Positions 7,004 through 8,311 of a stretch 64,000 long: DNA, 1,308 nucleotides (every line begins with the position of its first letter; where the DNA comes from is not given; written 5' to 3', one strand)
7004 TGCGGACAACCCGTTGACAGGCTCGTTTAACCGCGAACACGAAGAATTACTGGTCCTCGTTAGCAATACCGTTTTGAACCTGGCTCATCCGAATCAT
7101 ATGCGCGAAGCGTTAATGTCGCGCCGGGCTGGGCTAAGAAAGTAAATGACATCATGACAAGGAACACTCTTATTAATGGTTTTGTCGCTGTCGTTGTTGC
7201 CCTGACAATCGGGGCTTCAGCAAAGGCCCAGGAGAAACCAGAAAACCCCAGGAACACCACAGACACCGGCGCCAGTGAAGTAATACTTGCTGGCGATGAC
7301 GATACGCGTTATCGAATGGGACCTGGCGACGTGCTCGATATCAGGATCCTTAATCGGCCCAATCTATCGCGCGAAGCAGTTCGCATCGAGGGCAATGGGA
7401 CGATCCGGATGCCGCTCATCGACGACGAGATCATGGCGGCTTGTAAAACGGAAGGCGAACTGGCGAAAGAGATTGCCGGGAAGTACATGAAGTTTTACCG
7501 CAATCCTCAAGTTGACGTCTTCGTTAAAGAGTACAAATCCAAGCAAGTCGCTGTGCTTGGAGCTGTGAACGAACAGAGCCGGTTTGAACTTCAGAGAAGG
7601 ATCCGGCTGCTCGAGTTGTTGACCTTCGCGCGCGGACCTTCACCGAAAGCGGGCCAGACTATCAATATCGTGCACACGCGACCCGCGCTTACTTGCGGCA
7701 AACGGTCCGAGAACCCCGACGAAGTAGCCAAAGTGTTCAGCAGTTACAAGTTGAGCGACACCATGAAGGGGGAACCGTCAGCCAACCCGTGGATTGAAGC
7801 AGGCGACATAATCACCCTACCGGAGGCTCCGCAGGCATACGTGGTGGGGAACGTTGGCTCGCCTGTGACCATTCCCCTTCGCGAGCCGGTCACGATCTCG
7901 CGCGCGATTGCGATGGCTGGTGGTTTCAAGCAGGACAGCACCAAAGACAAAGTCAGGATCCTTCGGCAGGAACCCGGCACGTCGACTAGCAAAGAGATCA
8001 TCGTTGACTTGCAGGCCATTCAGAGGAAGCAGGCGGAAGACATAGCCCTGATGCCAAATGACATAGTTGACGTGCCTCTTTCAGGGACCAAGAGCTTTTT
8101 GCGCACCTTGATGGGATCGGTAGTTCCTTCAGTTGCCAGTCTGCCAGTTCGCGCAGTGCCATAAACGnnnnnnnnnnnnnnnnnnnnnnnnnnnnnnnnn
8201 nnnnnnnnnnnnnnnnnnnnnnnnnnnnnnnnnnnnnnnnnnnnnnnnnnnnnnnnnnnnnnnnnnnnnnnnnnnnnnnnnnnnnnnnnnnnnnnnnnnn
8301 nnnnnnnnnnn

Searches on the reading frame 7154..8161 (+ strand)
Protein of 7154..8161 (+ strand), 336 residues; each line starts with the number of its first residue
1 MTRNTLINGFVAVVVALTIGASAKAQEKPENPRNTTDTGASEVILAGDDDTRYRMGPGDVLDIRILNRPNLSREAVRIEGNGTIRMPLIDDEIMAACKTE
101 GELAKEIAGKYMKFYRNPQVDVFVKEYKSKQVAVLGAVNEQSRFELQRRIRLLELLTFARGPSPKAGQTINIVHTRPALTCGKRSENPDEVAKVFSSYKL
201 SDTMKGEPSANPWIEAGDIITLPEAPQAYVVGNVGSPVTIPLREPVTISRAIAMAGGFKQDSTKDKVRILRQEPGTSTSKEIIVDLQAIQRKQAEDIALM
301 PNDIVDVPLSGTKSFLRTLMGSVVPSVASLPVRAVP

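Call 64: search_protein_families(library=pfam, proteins=[window:7154-8161:+], max_evalue=0.001)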
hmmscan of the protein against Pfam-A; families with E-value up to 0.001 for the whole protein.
window:7154-8161:+ (336 aa): 3 families
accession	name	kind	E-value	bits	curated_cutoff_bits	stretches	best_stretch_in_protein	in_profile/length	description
PF02563.21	Poly_export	-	1.3e-17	64.2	28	1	50-124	4-76/77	Polysaccharide biosynthesis/export protein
PF10531.15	SLBB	-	2.8e-15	56.3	27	1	228-274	2-47/55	SLBB domain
PF22461.2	SLBB_2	-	3.7e-15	56.2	27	1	228-307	3-79/79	SLBB domain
